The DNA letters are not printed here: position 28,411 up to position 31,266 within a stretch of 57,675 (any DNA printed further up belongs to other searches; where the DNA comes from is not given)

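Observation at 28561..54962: AglB N-glycosylation locus with built-in phosphonate biosynthesis: candidate phosphono-N-glycan system in a DPANN archaeon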

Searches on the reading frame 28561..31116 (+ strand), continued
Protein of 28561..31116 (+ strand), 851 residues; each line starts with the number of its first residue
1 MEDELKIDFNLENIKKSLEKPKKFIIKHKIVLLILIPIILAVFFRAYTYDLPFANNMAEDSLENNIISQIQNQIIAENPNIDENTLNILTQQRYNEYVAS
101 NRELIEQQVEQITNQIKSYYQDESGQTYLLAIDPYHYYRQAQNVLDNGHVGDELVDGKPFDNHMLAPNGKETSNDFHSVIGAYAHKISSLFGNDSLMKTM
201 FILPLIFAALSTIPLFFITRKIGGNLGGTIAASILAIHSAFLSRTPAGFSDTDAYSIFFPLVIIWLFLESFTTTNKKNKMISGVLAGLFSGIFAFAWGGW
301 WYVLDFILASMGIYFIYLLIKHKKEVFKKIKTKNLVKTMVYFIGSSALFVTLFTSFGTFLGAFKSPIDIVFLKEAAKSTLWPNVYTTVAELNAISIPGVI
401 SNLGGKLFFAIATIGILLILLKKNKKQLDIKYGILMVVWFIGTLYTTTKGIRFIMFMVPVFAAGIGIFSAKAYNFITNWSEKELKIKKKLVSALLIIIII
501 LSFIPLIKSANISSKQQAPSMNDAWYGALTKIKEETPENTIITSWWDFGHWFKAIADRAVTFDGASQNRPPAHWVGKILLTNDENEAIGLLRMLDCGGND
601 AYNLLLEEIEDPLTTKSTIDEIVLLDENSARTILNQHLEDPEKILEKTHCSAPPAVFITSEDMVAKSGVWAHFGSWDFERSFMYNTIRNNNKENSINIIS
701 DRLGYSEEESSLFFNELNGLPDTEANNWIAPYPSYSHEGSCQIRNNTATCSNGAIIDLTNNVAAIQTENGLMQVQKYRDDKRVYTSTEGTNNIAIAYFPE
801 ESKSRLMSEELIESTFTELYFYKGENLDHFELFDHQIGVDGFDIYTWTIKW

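Call 29: find_encoding_contigs(protein=P0163, flank=10000, max_places=2)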
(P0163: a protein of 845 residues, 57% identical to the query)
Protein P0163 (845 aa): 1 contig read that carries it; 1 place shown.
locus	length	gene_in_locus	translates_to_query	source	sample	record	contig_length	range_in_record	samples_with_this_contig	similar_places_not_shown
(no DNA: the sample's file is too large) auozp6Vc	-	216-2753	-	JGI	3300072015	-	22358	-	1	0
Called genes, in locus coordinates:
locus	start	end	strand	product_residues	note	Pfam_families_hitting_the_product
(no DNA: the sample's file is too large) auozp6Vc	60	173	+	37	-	-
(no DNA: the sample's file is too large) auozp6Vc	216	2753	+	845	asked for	PF02516:STT3, PF21436:STT3-PglB_core (weak)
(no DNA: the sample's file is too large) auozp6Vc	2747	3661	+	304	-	PF00535:Glycos_transf_2, PF10111:Glyco_tranf_2_2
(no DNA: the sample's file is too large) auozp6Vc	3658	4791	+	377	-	PF20706:GT4-conflict (faint), PF13439:Glyco_transf_4, PF13477:Glyco_trans_4_2, PF13579:Glyco_trans_4_4, PF00534:Glycos_transf_1, PF13692:Glyco_trans_1_4, PF13524:Glyco_trans_1_2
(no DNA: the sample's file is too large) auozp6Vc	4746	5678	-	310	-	PF03706:LPG_synthase_TM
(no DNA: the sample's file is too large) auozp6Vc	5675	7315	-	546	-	PF02366:PMT, PF13231:PMT_2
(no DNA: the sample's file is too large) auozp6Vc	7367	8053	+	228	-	PF00535:Glycos_transf_2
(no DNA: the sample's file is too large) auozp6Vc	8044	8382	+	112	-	PF10066:DUF2304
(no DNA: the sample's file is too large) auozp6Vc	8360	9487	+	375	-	PF13439:Glyco_transf_4, PF13579:Glyco_trans_4_4 (weak), PF20706:GT4-conflict, PF00534:Glycos_transf_1, PF13692:Glyco_trans_1_4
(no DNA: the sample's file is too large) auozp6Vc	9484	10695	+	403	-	PF13439:Glyco_transf_4, PF13477:Glyco_trans_4_2, PF00534:Glycos_transf_1, PF13692:Glyco_trans_1_4, PF13524:Glyco_trans_1_2 (faint)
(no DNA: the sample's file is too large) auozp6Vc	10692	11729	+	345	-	PF00534:Glycos_transf_1, PF13692:Glyco_trans_1_4, PF13524:Glyco_trans_1_2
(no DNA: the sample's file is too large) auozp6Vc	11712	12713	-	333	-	PF13524:Glyco_trans_1_2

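Call 39: search_solved_structures(query=window:28561-31116:+, max_evalue=0.001, show_alignments=1)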
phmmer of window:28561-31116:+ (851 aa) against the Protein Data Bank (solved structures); distinct sequences matched with E-value up to 0.001: 13.
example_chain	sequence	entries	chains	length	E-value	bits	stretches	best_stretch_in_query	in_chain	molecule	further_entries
3rce_A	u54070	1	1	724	8.9e-17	63.8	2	362-567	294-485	Oligosaccharide transferase to N-glycosylate proteins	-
5ogl_A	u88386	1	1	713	2.3e-15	59.1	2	320-582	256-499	Undecaprenyl-diphosphooligosaccharide--protein glycotransferase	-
6gxc_A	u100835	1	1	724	2.4e-15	59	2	320-582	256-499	Undecaprenyl-diphosphooligosaccharide--protein glycotransferase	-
3waj_A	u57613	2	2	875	3.3e-12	48.7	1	131-373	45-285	Transmembrane oligosaccharyl transferase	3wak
5gmy_A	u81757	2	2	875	3.3e-12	48.7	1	131-373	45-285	Transmembrane oligosaccharyl transferase, putative | Dolichyl-phosphooligosaccharide-protein glycotransferase 3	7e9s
6s7t_A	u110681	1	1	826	4.4e-10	41.6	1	200-336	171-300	Dolichyl-diphosphooligosaccharide--protein glycosyltransferase subunit STT3B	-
6s7o_A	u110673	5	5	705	3.3e-09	38.8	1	530-596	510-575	Dolichyl-diphosphooligosaccharide--protein glycosyltransferase subunit STT3A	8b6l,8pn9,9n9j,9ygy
6ftj_5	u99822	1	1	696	3.8e-09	38.5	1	530-596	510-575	Dolichyl-diphosphooligosaccharide--protein glycosyltransferase subunit STT3A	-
6ftg_5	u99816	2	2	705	4e-09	38.5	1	530-596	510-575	Dolichyl-diphosphooligosaccharide--protein glycosyltransferase subunit STT3A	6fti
8i9p_Lh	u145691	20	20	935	4.2e-09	38.4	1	181-319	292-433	dolichyl-diphosphooligosaccharide--protein glycotransferase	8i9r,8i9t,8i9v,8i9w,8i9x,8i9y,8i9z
5aza_A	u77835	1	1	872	3.9e-05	25.3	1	513-566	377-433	Maltose-binding periplasmic protein,Oligosaccharyl transferase stt3 subunit related protei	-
2zag_A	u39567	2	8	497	8.3e-05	24.2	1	520-566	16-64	Oligosaccharyl transferase stt3 subunit related protein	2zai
6c26_A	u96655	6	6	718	0.00049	21.6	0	185-333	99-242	Dolichyl-diphosphooligosaccharide--protein glycosyltransferase subunit STT3 | Dolichyl-diphosphooligosaccharide--protein glycotransferase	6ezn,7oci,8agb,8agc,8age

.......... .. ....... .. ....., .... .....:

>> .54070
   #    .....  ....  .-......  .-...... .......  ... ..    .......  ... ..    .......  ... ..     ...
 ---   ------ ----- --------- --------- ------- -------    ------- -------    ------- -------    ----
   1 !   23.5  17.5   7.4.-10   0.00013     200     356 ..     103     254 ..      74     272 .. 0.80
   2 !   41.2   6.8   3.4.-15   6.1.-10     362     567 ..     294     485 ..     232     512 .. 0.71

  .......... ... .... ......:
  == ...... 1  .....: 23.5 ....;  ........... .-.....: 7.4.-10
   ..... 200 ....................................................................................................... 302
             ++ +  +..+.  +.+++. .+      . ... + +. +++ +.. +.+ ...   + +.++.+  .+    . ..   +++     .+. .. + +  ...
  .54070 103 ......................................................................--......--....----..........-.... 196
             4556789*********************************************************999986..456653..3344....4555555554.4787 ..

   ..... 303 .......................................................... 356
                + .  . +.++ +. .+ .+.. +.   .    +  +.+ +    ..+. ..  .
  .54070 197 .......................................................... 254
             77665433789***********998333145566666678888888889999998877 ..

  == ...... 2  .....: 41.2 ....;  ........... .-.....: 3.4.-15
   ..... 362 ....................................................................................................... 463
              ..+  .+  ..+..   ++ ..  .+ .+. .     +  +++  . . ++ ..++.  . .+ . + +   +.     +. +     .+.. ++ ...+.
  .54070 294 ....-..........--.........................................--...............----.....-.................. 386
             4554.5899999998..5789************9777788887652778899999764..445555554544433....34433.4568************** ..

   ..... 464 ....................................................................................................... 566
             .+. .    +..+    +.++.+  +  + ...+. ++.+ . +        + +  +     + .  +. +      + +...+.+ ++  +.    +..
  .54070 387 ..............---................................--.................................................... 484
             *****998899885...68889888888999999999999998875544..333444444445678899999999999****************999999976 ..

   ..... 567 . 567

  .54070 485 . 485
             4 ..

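Call 59: find_encoding_contigs(protein=P0133, flank=10000, max_places=1)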
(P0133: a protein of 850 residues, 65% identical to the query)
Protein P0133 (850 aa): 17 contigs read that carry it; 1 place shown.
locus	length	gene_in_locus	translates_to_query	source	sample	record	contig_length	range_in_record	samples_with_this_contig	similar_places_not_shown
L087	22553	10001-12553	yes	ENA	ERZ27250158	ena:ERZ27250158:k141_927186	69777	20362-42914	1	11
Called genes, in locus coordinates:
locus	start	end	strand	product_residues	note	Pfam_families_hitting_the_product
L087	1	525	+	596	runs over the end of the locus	PF01850:PIN, PF13638:PIN_4 (weak), PF00437:T2SSE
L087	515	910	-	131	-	-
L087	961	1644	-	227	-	-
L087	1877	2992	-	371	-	-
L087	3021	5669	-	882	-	PF00801:PKD, PF18911:PKD_4, PF22352:K319L-like_PKD (weak)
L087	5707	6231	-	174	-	-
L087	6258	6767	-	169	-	PF01994:Trm56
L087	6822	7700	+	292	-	PF02355:SecD_SecF_C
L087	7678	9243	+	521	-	PF02355:SecD_SecF_C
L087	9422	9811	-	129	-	-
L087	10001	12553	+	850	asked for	PF02516:STT3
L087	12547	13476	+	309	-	PF00535:Glycos_transf_2, PF10111:Glyco_tranf_2_2 (weak)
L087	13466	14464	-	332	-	PF01073:3Beta_HSD, PF01370:Epimerase, PF02719:Polysacc_synt_2, PF04321:RmlD_sub_bind, PF05368:NmrA (weak), PF07993:NAD_binding_4 (faint), PF13460:NAD_binding_10, PF16363:GDP_Man_Dehyd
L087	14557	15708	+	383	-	PF13477:Glyco_trans_4_2 (faint), PF13439:Glyco_transf_4, PF13579:Glyco_trans_4_4, PF00534:Glycos_transf_1, PF13692:Glyco_trans_1_4, PF13524:Glyco_trans_1_2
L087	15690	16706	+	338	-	PF00535:Glycos_transf_2, PF13641:Glyco_tranf_2_3, PF13632:Glyco_trans_2_3 (weak)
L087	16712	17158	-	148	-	-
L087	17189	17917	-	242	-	PF05148:Methyltransf_8 (weak), PF13489:Methyltransf_23, PF13847:Methyltransf_31, PF08241:Methyltransf_11, PF08242:Methyltransf_12, PF13649:Methyltransf_25, PF01209:Ubie_methyltran (weak)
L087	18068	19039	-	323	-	PF03706:LPG_synthase_TM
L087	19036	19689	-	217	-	PF08241:Methyltransf_11, PF13649:Methyltransf_25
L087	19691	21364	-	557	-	PF02366:PMT, PF13231:PMT_2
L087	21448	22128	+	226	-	PF00535:Glycos_transf_2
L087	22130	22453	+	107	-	PF10066:DUF2304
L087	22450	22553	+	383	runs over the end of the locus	PF13439:Glyco_transf_4, PF20706:GT4-conflict, PF00534:Glycos_transf_1, PF13692:Glyco_trans_1_4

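Call 60: find_encoding_contigs(protein=P0140, flank=10000, max_places=1)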
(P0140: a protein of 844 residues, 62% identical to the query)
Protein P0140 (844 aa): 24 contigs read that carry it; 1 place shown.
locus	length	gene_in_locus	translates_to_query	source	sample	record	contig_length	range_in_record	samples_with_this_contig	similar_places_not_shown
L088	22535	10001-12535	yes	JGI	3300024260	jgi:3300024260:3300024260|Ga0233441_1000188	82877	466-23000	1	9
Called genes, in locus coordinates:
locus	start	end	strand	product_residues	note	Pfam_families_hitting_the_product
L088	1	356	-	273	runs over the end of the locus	?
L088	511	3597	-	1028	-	PF11617:Cu-binding_MopE (faint), PF01436:NHL (faint), PF25021:TEN_NHL (weak), PF25275:Golvesin_C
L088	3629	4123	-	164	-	PF01994:Trm56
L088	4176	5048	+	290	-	PF02355:SecD_SecF_C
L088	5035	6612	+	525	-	PF02355:SecD_SecF_C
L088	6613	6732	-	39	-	-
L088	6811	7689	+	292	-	-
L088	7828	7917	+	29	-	-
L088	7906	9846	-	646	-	PF12481:DUF3700 (faint), PF13522:GATase_6, PF13537:GATase_7, PF00733:Asn_synthase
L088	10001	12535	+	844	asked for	PF02516:STT3, PF21436:STT3-PglB_core (weak)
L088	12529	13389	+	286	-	PF00535:Glycos_transf_2, PF10111:Glyco_tranf_2_2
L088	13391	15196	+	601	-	-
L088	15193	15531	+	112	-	PF00892:EamA (weak)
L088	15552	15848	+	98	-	PF00892:EamA, PF03151:TPT (weak)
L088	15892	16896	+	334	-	PF01075:Glyco_transf_9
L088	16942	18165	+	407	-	PF00534:Glycos_transf_1, PF13692:Glyco_trans_1_4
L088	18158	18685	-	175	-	PF13489:Methyltransf_23 (weak), PF08241:Methyltransf_11, PF08242:Methyltransf_12 (weak), PF13847:Methyltransf_31 (weak)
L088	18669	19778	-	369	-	PF01041:DegT_DnrJ_EryC1, PF01212:Beta_elim_lyase (faint)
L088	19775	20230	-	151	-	PF00293:NUDIX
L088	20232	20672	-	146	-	-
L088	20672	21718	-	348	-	PF01370:Epimerase, PF04321:RmlD_sub_bind, PF16363:GDP_Man_Dehyd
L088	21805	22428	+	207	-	PF10294:Methyltransf_16 (weak), PF13489:Methyltransf_23 (weak), PF05175:MTS (weak), PF06325:PrmA (weak), PF13847:Methyltransf_31, PF08241:Methyltransf_11, PF13649:Methyltransf_25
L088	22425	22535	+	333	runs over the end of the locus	PF00534:Glycos_transf_1, PF13692:Glyco_trans_1_4, PF13524:Glyco_trans_1_2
